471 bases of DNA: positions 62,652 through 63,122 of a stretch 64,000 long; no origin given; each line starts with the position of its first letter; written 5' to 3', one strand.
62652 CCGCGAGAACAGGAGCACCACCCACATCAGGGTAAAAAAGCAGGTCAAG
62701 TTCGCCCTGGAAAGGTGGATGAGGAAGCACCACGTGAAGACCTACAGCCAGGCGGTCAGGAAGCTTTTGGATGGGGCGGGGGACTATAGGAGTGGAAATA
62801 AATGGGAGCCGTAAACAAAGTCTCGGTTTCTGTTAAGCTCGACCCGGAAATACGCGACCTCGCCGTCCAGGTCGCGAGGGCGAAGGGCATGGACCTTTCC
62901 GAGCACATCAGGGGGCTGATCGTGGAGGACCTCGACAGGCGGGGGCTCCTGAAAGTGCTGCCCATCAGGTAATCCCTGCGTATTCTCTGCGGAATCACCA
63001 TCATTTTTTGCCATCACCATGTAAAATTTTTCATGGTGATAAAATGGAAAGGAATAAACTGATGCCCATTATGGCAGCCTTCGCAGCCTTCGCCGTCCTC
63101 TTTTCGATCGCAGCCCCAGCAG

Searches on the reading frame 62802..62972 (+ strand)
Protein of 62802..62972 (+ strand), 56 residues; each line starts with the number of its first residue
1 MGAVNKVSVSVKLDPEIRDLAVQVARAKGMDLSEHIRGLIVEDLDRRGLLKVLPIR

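Call 14: find_encoding_contigs(protein=window:62802-62972:+, flank=10000, max_places=6)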
Protein window:62802-62972:+ (56 aa): 5 contigs read that carry it; 4 places shown.
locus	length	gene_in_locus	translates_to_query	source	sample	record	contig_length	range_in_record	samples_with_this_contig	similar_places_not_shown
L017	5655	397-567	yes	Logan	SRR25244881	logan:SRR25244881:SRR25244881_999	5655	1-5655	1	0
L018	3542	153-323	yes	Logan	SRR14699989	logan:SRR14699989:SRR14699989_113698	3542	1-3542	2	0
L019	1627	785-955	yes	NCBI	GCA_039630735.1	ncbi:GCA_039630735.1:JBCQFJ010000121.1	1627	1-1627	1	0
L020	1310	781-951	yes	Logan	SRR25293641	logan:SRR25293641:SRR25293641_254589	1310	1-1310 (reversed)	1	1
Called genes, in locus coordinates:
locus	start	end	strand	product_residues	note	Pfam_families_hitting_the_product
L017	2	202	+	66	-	?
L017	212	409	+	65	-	-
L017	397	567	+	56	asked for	-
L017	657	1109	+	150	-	-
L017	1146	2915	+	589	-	-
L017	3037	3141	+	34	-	-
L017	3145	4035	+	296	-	-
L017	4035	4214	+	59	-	-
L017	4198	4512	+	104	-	-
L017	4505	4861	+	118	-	-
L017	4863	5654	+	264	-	?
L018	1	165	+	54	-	?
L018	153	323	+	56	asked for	-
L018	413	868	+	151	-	-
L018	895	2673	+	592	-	-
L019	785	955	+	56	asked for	-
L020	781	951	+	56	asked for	-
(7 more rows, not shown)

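Call 21: search_protein_families(library=pfam, max_evalue=0.01, proteins=[window:62802-62972:+, L017:1146-2915:+, L017:3145-4035:+, L017:4035-4214:+, L017:4198-4512:+, L017:4505-4861:+, L017:4863-5654:+])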
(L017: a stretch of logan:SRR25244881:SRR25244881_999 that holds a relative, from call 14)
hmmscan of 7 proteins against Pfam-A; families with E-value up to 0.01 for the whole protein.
window:62802-62972:+ (56 aa): 1 family
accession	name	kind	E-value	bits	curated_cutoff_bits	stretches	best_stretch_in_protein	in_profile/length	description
PF19807.5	DUF6290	-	0.0018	18.9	27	1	9-44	4-39/72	Family of unknown function (DUF6290)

L017:1146-2915:+ (589 aa): 0 families

L017:3145-4035:+ (296 aa): 0 families

L017:4035-4214:+ (59 aa): 0 families

L017:4198-4512:+ (104 aa): 0 families

L017:4505-4861:+ (118 aa): 0 families

L017:4863-5654:+ (264 aa): 12 families
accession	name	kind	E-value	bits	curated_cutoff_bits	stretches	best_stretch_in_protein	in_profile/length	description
PF20720.3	nSTAND3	-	3.8e-08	33.6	27.2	1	25-99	18-87/155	Novel STAND NTPase 3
PF00004.35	AAA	-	1.7e-06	28.9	21.2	1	27-130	1-110/131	ATPase family associated with various cellular activities (AAA)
PF24883.2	NPHP3_N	-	0.00087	20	24.8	1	16-60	14-58/164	Nephrocystin 3, N-terminal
PF13245.12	AAA_19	-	0.001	19.7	25.1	1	23-56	10-43/134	AAA domain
PF00005.33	ABC_tran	-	0.0017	19.4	25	1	26-86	13-70/137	ABC transporter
PF13191.12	AAA_16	-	0.0018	19.2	32.6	0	18-49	20-49/167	AAA ATPase domain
PF00910.28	RNA_helicase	-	0.0024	18.8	21.5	1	27-69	1-45/105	RNA helicase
PF01637.24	ATPase_2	-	0.0033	17.7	33.2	1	14-60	11-56/225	ATPase domain predominantly from Archaea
PF05729.18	NACHT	-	0.0048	17.2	26.7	1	25-50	1-26/167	NACHT domain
PF01926.29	MMR_HSR1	-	0.005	17.4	21.9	1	26-84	1-53/113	50S ribosome-binding GTPase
PF13401.12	AAA_22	-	0.0063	17.3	27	0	27-53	8-33/130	AAA domain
PF07728.20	AAA_5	-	0.0089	16.5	22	0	27-57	2-29/139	AAA domain (dynein-related subfamily)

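Call 22: find_homologous_proteins(query=L017:4863-5654:+, max_evalue=0.00001)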
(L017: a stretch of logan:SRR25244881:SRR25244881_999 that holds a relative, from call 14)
Query L017:4863-5654:+ (264 aa): 7 proteins with E <= 0.00001 among 2108 candidates.
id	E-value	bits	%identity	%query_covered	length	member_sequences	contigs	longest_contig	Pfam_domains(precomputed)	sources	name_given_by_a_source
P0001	2.9e-157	540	90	99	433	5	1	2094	PF20720.4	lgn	-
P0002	1.8e-136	472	78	98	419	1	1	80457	PF20720.4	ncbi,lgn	-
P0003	1.2e-130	452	76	98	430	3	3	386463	PF20720.4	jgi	jgi:Holliday junction resolvase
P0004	1.1e-116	407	69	98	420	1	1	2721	PF00004.36,PF20720.4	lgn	-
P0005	3.5e-103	362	64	98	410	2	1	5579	PF13384.13,PF08281.19,PF20720.4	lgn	-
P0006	1.7e-49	186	42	97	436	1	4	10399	-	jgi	jgi:hypothetical protein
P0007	1.5e-32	131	40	73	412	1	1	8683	PF20720.4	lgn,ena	-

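Call 25: find_encoding_contigs(protein=P0002, flank=10000, max_places=4)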
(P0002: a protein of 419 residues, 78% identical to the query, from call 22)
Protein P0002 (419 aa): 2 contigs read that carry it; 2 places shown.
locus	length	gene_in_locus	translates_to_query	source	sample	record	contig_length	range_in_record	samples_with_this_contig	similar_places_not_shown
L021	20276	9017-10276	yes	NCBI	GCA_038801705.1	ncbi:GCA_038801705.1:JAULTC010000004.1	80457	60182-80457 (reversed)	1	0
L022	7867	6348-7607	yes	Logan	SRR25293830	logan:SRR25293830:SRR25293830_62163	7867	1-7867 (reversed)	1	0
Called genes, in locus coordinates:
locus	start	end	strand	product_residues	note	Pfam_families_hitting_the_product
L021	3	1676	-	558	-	?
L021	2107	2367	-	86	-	PF13601:HTH_34 (weak), PF01638:HxlR (weak), PF12840:HTH_20 (weak), PF03551:PadR (weak)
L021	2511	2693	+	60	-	-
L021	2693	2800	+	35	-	-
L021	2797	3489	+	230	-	-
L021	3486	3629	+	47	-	-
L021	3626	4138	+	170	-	PF12187:VirArc_Nuclease (weak)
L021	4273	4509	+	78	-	-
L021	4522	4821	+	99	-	-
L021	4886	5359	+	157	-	-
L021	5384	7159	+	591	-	-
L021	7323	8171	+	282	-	-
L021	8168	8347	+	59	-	-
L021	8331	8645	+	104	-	-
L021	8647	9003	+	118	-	-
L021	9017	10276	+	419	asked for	PF20720:nSTAND3 (weak)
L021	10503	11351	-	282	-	PF00589:Phage_integrase (weak), PF16795:Phage_integr_3 (weak)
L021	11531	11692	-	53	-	PF01020:Ribosomal_L40e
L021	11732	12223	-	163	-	PF01022:HTH_5 (faint), PF12840:HTH_20 (faint), PF13545:HTH_Crp_2 (weak), PF01037:AsnC_trans_reg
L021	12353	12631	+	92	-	PF01918:Alba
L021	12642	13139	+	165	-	-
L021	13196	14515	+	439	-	PF01336:tRNA_anti-codon, PF00152:tRNA-synt_2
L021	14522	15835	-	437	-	PF01142:TruD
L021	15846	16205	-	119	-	PF01981:PTH2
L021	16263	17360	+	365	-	PF00890:FAD_binding_2 (weak), PF01266:DAO (weak), PF01494:FAD_binding_3 (faint), PF03486:HI0933_like (weak), PF07992:Pyr_redox_2 (weak), PF12831:FAD_oxidored, PF13450:NAD_binding_8 (weak), PF22578:GGR_cat (weak), +1 more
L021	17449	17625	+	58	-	PF07754:Ribosomal_aS21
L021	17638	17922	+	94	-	PF00736:EF1_GNE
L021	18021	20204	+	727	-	PF02359:CDC48_N, PF02933:CDC48_2, PF05496:RuvB_N (weak), PF13191:AAA_16 (weak), PF00004:AAA, PF17862:AAA_lid_3, PF00004:AAA, PF17862:AAA_lid_3, +27 more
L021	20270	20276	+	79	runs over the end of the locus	-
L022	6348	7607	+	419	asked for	PF20720:nSTAND3 (weak)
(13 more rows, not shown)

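Call 29: find_encoding_contigs(protein=P0003, flank=10000, max_places=4)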
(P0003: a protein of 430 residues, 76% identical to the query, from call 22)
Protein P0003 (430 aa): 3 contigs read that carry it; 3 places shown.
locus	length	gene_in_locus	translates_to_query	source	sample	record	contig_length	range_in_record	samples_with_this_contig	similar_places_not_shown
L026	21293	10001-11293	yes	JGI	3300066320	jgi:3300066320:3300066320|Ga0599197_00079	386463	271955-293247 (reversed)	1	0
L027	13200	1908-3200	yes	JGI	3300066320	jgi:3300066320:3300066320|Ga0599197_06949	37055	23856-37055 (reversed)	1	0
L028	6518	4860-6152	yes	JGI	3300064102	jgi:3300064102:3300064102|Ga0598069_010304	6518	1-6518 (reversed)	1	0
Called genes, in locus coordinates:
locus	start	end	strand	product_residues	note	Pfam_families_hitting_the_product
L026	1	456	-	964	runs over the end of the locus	PF02384:N6_Mtase, PF01170:UPF0020 (faint), PF20473:MmeI_Mtase, PF07669:Eco57I, PF22837:M_Eco57I_C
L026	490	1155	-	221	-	-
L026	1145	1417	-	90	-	PF12802:MarR_2, PF01638:HxlR (weak), PF13412:HTH_24 (faint), PF22166:WHD_ArnR1 (weak)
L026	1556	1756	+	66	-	PF01402:RHH_1 (weak)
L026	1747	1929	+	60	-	-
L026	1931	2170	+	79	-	-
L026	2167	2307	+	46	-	-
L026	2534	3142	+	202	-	-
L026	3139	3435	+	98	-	-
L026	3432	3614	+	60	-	-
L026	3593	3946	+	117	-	-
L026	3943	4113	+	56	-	-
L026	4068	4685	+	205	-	-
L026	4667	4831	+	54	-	-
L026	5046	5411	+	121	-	PF18902:DUF5658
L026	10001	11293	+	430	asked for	PF20720:nSTAND3 (weak)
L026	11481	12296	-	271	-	PF02899:Phage_int_SAM_1 (faint), PF13495:Phage_int_SAM_4 (weak), PF00589:Phage_integrase, PF16795:Phage_integr_3 (weak)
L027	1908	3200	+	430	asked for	PF20720:nSTAND3 (weak)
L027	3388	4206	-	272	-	PF13495:Phage_int_SAM_4 (weak), PF02899:Phage_int_SAM_1 (faint), PF00589:Phage_integrase, PF16795:Phage_integr_3 (weak)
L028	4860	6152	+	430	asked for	PF20720:nSTAND3 (weak)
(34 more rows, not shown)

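Call 30: find_homologous_proteins(query=L021:10503-11351:-, max_evalue=1e-10)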
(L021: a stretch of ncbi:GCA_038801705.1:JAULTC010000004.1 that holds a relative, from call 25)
Query L021:10503-11351:- (282 aa): 433 proteins with E <= 1e-10 among 1273 candidates; the best 120 are listed.
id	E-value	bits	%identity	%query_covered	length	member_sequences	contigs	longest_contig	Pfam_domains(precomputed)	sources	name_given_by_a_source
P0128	9.5e-191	650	100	100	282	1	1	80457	PF00589.28,PF16795.11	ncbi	-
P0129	1.8e-104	367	59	99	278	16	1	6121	PF00589.28,PF16795.11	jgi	-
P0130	7.4e-98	345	65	85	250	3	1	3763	PF00589.28,PF16795.11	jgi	jgi:integrase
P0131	3.1e-94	334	56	100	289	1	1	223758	PF00589.28,PF16795.11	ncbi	ncbi:MAG: integrase [Candidatus Methanosuratincola petrocarbonis]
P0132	5.2e-93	330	56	94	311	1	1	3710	PF00589.28,PF16795.11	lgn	-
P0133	3.2e-91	324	56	94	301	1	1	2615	PF00589.28,PF16795.11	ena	-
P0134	1.4e-90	322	54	99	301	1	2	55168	PF00589.28,PF16795.11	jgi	jgi:integrase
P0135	6.9e-90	319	55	99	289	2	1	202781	PF00589.28,PF16795.11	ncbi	ncbi:MAG: tyrosine-type recombinase/integrase [Candidatus Methanosuratincola petrocarbonis]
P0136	1.3e-88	315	58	93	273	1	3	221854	PF00589.28,PF16795.11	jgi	jgi:integrase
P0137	3.5e-87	310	56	94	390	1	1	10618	PF00589.28,PF16795.11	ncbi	-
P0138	4.1e-84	300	55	90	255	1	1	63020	PF00589.28,PF16795.11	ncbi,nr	ncbi:MAG: tyrosine-type recombinase/integrase [Candidatus Methanosuratus sp.]|nr:tyrosine-type recom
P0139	6.5e-84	300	55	95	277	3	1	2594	PF00589.28,PF16795.11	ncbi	ncbi:MAG: site-specific integrase [Candidatus Methanosuratincola petrocarbonis]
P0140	3.5e-83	297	55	93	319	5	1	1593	PF00589.28,PF16795.11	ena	-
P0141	2.5e-81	291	52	96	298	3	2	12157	PF00589.28,PF16795.11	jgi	-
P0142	6.8e-80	287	51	94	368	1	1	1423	PF00589.28,PF16795.11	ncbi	-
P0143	1.1e-79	286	61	77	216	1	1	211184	PF00589.28,PF16795.11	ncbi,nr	ncbi:MAG: integrase [Candidatus Methanomethyliaceae archaeon]|nr:integrase [Candidatus Methanomethyl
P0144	9.3e-79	283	57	85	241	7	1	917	PF00589.28,PF16795.11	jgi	-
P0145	8.1e-75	270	51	93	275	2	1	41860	PF00589.28,PF16795.11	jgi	-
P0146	2.3e-72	262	66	66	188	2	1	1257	PF00589.28,PF16795.11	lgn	-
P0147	7.9e-71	257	58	72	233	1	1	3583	PF00589.28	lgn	-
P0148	6.5e-69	251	49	94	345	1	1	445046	PF13495.13,PF00589.28,PF16795.11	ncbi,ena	-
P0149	1.6e-68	249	47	93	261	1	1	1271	PF00589.28,PF16795.11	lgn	-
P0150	8.0e-68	247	49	93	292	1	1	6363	PF13495.13,PF00589.28,PF16795.11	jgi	jgi:integrase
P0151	1.5e-67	246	47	92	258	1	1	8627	PF00589.28,PF16795.11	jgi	jgi:integrase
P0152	1.9e-66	242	45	97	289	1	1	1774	PF13495.13,PF00589.28,PF02899.24,PF16795.11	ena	-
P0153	2.5e-66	242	47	94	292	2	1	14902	PF13495.13,PF00589.28,PF16795.11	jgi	-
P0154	5.6e-66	241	45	94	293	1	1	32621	PF13495.13,PF00589.28,PF16795.11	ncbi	-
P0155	7.8e-66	240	46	94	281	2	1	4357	PF13495.13,PF00589.28,PF02899.24,PF16795.11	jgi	jgi:integrase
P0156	1.1e-65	240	43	97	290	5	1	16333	PF00589.28,PF16795.11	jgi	-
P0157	1.9e-65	239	46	94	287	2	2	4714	PF13495.13,PF00589.28,PF16795.11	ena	-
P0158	7.5e-65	237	46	96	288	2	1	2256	PF13495.13,PF00589.28,PF16795.11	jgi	-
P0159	7.9e-65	237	46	98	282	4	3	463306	PF13495.13,PF00589.28,PF02899.24,PF16795.11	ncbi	ncbi:MAG: integrase [Candidatus Bathyarchaeia archaeon]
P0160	9.9e-65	237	46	93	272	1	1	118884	PF13495.13,PF00589.28,PF16795.11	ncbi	ncbi:MAG: tyrosine-type recombinase/integrase [Candidatus Methanosuratincola petrocarbonis]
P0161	1.0e-64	237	44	95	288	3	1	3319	PF13495.13,PF00589.28,PF02899.24,PF16795.11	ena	-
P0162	1.4e-64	236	46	94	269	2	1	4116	PF13495.13,PF00589.28,PF16795.11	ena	-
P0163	1.5e-64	236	45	96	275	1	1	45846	PF13495.13,PF00589.28,PF02899.24,PF16795.11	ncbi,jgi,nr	ncbi:MAG: tyrosine-type recombinase/integrase [archaeon]|nr:tyrosine-type recombinase/integrase [arc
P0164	2.6e-64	235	47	94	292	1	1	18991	PF13495.13,PF00589.28,PF16795.11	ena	-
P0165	1.0e-63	233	43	94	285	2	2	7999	PF13495.13,PF00589.28,PF02899.24,PF16795.11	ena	-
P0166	2.1e-63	232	43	98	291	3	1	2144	PF13495.13,PF00589.28,PF16795.11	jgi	jgi:integrase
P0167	4.5e-63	231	44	95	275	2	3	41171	PF13495.13,PF00589.28,PF02899.24,PF16795.11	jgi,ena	-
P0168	7.5e-63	231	44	94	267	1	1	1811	PF13495.13,PF00589.28,PF02899.24,PF16795.11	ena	-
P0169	8.7e-63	230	45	99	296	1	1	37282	PF13495.13,PF00589.28,PF02899.24,PF16795.11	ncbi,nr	ncbi:MAG: tyrosine-type recombinase/integrase [Candidatus Hodarchaeaceae archaeon]|nr:tyrosine-type 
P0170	1.2e-62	230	44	94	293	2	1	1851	PF00589.28,PF16795.11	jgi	-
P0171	1.6e-62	230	42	100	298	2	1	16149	PF13495.13,PF00589.28,PF16795.11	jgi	-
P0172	1.7e-62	229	43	94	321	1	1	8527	PF13495.13,PF00589.28,PF16795.11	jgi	-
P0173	1.8e-62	229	46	94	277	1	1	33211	PF13495.13,PF00589.28,PF16795.11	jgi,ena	-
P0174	1.8e-62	229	46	94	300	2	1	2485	PF13495.13,PF00589.28,PF16795.11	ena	-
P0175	2.1e-62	229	45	94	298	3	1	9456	PF13495.13,PF00589.28,PF16795.11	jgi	-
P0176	2.2e-62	229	45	93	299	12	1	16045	PF13495.13,PF00589.28,PF02899.24,PF16795.11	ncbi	-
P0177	2.3e-62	229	46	93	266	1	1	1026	PF00589.28,PF16795.11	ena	-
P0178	3.2e-62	229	43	99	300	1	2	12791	PF13495.13,PF00589.28,PF16795.11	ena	-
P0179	3.3e-62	229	47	94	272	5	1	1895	PF00589.28,PF16795.11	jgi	-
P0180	3.7e-62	228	47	94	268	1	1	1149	PF00589.28,PF16795.11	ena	-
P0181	4.0e-62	228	43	98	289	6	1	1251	PF13495.13,PF00589.28,PF02899.24,PF16795.11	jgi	jgi:integrase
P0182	5.1e-62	228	43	98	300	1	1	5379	PF00589.28,PF02899.24,PF16795.11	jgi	-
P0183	6.1e-62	228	46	94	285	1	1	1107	PF13495.13,PF00589.28,PF02899.24,PF16795.11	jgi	-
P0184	7.7e-62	227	43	98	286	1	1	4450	PF13495.13,PF00589.28,PF02899.24,PF16795.11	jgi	jgi:integrase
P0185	8.1e-62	227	46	94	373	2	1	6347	PF07362.19,PF00589.28,PF16795.11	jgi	-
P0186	1.0e-61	227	45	93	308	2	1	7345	PF13495.13,PF00589.28,PF16795.11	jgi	jgi:integrase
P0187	1.3e-61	227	44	96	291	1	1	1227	PF00589.28,PF02899.24,PF16795.11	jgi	-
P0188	2.0e-61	226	48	84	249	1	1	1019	PF13495.13,PF00589.28,PF02899.24,PF16795.11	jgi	jgi:integrase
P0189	2.1e-61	226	45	90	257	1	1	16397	PF00589.28,PF16795.11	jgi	jgi:integrase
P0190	2.5e-61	226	45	93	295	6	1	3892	PF13495.13,PF00589.28,PF02899.24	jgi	jgi:integrase/recombinase XerD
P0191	2.6e-61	226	45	93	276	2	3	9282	PF13495.13,PF00589.28,PF02899.24,PF16795.11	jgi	jgi:integrase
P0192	2.8e-61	225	44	95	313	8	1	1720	PF00589.28,PF16795.11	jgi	jgi:integrase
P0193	3.1e-61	225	46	94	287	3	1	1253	PF00589.28,PF16795.11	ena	-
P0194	3.9e-61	225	46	94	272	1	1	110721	PF00589.28,PF16795.11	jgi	-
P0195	4.0e-61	225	45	90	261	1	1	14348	PF13495.13,PF00589.28,PF16795.11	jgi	jgi:integrase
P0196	4.4e-61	225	44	97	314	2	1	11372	PF13495.13,PF00589.28,PF16795.11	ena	-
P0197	5.8e-61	224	44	94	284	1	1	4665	PF13495.13,PF00589.28,PF02899.24,PF16795.11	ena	-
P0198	7.2e-61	224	46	91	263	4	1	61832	PF13495.13,PF00589.28,PF16795.11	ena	-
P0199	8.0e-61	224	44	94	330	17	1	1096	PF13495.13,PF00589.28,PF02899.24,PF16795.11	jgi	jgi:integrase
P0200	1.2e-60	223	45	90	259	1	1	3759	PF13495.13,PF00589.28,PF02899.24,PF16795.11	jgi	-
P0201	1.3e-60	223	45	92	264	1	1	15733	PF13495.13,PF00589.28,PF02899.24,PF16795.11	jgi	jgi:integrase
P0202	1.5e-60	223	44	94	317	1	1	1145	PF13495.13,PF00589.28,PF16795.11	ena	-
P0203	1.9e-60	223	44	94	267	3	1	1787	PF13495.13,PF00589.28,PF16795.11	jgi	-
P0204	2.0e-60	223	45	94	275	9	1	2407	PF00589.28,PF02899.24,PF16795.11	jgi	-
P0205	2.1e-60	223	43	94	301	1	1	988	PF13495.13,PF00589.28,PF02899.24,PF16795.11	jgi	jgi:integrase/recombinase XerD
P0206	2.4e-60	222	49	76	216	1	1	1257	PF00589.28,PF16795.11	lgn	-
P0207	3.7e-60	222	44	93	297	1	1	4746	PF13495.13,PF00589.28,PF16795.11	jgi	jgi:integrase/recombinase XerD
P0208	3.9e-60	222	45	93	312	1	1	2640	PF13495.13,PF00589.28,PF16795.11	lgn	-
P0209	4.2e-60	222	44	90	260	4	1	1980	PF13495.13,PF00589.28,PF02899.24,PF16795.11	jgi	-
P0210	4.5e-60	222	43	94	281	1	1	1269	PF13495.13,PF00589.28,PF16795.11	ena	-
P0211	4.8e-60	221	46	94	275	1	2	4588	PF00589.28,PF16795.11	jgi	-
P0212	5.5e-60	221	41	99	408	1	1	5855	PF13495.13,PF00589.28,PF02899.24,PF16795.11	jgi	-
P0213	8.7e-60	221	48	80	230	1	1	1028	PF00589.28,PF16795.11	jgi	-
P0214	9.9e-60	220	44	93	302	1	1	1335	PF13495.13,PF00589.28,PF16795.11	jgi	-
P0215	1.3e-59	220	44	94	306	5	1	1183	PF13495.13,PF00589.28,PF16795.11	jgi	jgi:integrase/recombinase XerD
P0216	1.3e-59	220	43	95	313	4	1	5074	PF00589.28,PF16795.11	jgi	-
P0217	1.4e-59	220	42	94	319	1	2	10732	PF13495.13,PF00589.28,PF02899.24,PF16795.11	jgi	-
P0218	1.5e-59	220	43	93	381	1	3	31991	PF13495.13,PF00589.28,PF16795.11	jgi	jgi:integrase/recombinase XerD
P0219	1.6e-59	220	46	90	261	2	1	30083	PF13495.13,PF00589.28,PF16795.11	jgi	jgi:site-specific recombinase XerD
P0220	1.7e-59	220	44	93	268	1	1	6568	PF13495.13,PF00589.28,PF16795.11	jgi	jgi:integrase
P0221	2.0e-59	219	43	96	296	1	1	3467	PF13495.13,PF00589.28,PF16795.11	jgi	-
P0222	2.5e-59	219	44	94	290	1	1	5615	PF13495.13,PF00589.28,PF16795.11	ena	-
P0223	2.9e-59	219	44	90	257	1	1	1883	PF13495.13,PF00589.28,PF02899.24,PF16795.11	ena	-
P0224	3.5e-59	219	40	98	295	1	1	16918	PF00589.28,PF16795.11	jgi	-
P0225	3.9e-59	218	46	94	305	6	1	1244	PF00589.28,PF16795.11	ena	-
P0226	4.1e-59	218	43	94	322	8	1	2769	PF00589.28,PF16795.11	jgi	jgi:integrase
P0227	4.4e-59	218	42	94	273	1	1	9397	PF13495.13,PF00589.28,PF02899.24,PF16795.11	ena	-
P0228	4.5e-59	218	44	94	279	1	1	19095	PF13495.13,PF00589.28,PF02899.24,PF16795.11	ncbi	-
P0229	4.6e-59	218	43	100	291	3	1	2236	PF13495.13,PF00589.28,PF02899.24,PF16795.11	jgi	-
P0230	4.9e-59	218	44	94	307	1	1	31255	PF13495.13,PF00589.28,PF16795.11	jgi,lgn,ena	-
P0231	5.3e-59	218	45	94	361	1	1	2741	PF13495.13,PF00589.28,PF02899.24,PF16795.11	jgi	-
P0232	5.9e-59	218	44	94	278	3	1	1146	PF13495.13,PF00589.28,PF16795.11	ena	-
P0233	6.0e-59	218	42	94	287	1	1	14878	PF13495.13,PF00589.28,PF02899.24,PF16795.11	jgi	jgi:integrase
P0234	7.4e-59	218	43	93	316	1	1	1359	PF13495.13,PF00589.28,PF16795.11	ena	-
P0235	7.5e-59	218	42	94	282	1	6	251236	PF00589.28,PF16795.11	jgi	jgi:integrase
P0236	7.6e-59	217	43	97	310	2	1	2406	PF13495.13,PF00589.28,PF16795.11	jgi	jgi:integrase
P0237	8.6e-59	217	44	94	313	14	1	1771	PF13495.13,PF00589.28,PF16795.11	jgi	jgi:integrase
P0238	8.8e-59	217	43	98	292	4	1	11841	PF13495.13,PF00589.28,PF02899.24,PF16795.11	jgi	jgi:integrase/recombinase XerD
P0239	8.8e-59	217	44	94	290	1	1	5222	PF13495.13,PF00589.28,PF16795.11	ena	-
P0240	8.9e-59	217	42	100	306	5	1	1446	PF13495.13,PF00589.28,PF16795.11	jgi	jgi:integrase/recombinase XerD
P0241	1.0e-58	217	42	94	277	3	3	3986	PF13495.13,PF00589.28,PF16795.11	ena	-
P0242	1.1e-58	217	45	89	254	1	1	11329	PF13495.13,PF00589.28,PF16795.11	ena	-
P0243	1.2e-58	217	43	94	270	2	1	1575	PF00589.28,PF16795.11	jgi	jgi:integrase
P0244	1.5e-58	216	48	80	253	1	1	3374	PF00589.28,PF16795.11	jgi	jgi:integrase/recombinase XerD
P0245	2.3e-58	216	47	94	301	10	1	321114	PF13495.13,PF00589.28,PF02899.24,PF16795.11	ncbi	ncbi:MAG: tyrosine-type recombinase/integrase [Candidatus Bathyarchaeia archaeon]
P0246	2.6e-58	216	46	93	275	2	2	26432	PF00589.28,PF16795.11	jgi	jgi:integrase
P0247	3.6e-58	215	43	94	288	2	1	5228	PF00589.28,PF16795.11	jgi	-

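Call 31: find_encoding_contigs(protein=P0132, flank=10000, max_places=4)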
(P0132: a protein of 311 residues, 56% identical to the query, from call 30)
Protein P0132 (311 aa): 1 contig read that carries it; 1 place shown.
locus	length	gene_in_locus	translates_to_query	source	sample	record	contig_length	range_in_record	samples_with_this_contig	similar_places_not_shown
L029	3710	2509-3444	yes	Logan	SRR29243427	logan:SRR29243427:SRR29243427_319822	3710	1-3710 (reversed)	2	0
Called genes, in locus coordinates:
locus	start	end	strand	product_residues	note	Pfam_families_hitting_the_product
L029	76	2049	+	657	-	PF08706:D5_N (weak), PF19263:DUF5906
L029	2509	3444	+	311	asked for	PF00589:Phage_integrase, PF16795:Phage_integr_3 (weak)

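Call 32: find_encoding_contigs(protein=P0131, flank=10000, max_places=3)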
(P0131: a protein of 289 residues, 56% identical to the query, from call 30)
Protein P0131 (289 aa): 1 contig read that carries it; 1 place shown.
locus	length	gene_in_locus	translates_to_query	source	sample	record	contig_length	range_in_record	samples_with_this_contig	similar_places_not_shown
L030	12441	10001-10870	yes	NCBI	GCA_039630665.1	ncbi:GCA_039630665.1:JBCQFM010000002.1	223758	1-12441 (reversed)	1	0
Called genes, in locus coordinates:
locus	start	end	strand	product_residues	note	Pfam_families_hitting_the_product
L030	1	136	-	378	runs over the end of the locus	PF13641:Glyco_tranf_2_3 (weak), PF13704:Glyco_tranf_2_4 (faint), PF00535:Glycos_transf_2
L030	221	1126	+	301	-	PF08660:Alg14, PF04101:Glyco_tran_28_C (weak)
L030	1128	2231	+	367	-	PF13439:Glyco_transf_4, PF13579:Glyco_trans_4_4, PF20706:GT4-conflict, PF00534:Glycos_transf_1, PF13692:Glyco_trans_1_4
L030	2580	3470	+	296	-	PF02475:TRM5-TYW2_MTfase, PF05050:Methyltransf_21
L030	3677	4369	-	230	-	-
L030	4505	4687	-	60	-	-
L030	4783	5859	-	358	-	PF04406:TP6A_N, PF21180:TOP6A-Spo11_Toprim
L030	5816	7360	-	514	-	PF02518:HATPase_c (weak), PF13589:HATPase_c_3 (weak), PF09239:Topo-VIb_trans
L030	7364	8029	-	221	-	PF00013:KH_1 (weak), PF21800:KH_KRR1_2nd, PF22891:KH_PNO1_2nd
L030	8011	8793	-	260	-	PF03109:ABC1 (faint), PF01636:APH (faint), PF01163:RIO1, PF06293:Kdo (weak)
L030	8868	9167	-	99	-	PF01176:eIF-1a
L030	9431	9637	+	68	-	-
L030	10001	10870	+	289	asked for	PF00589:Phage_integrase, PF16795:Phage_integr_3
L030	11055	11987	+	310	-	-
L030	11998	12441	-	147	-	?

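Call 34: find_encoding_contigs(protein=P0139, flank=10000, max_places=5)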
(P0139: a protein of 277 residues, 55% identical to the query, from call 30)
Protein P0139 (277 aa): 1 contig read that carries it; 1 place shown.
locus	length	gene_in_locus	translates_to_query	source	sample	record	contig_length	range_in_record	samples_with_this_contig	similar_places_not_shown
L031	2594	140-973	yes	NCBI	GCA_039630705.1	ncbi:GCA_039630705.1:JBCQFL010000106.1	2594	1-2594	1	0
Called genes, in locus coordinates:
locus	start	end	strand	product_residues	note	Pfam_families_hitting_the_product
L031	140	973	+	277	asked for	PF00589:Phage_integrase, PF16795:Phage_integr_3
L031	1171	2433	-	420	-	PF20720:nSTAND3 (weak)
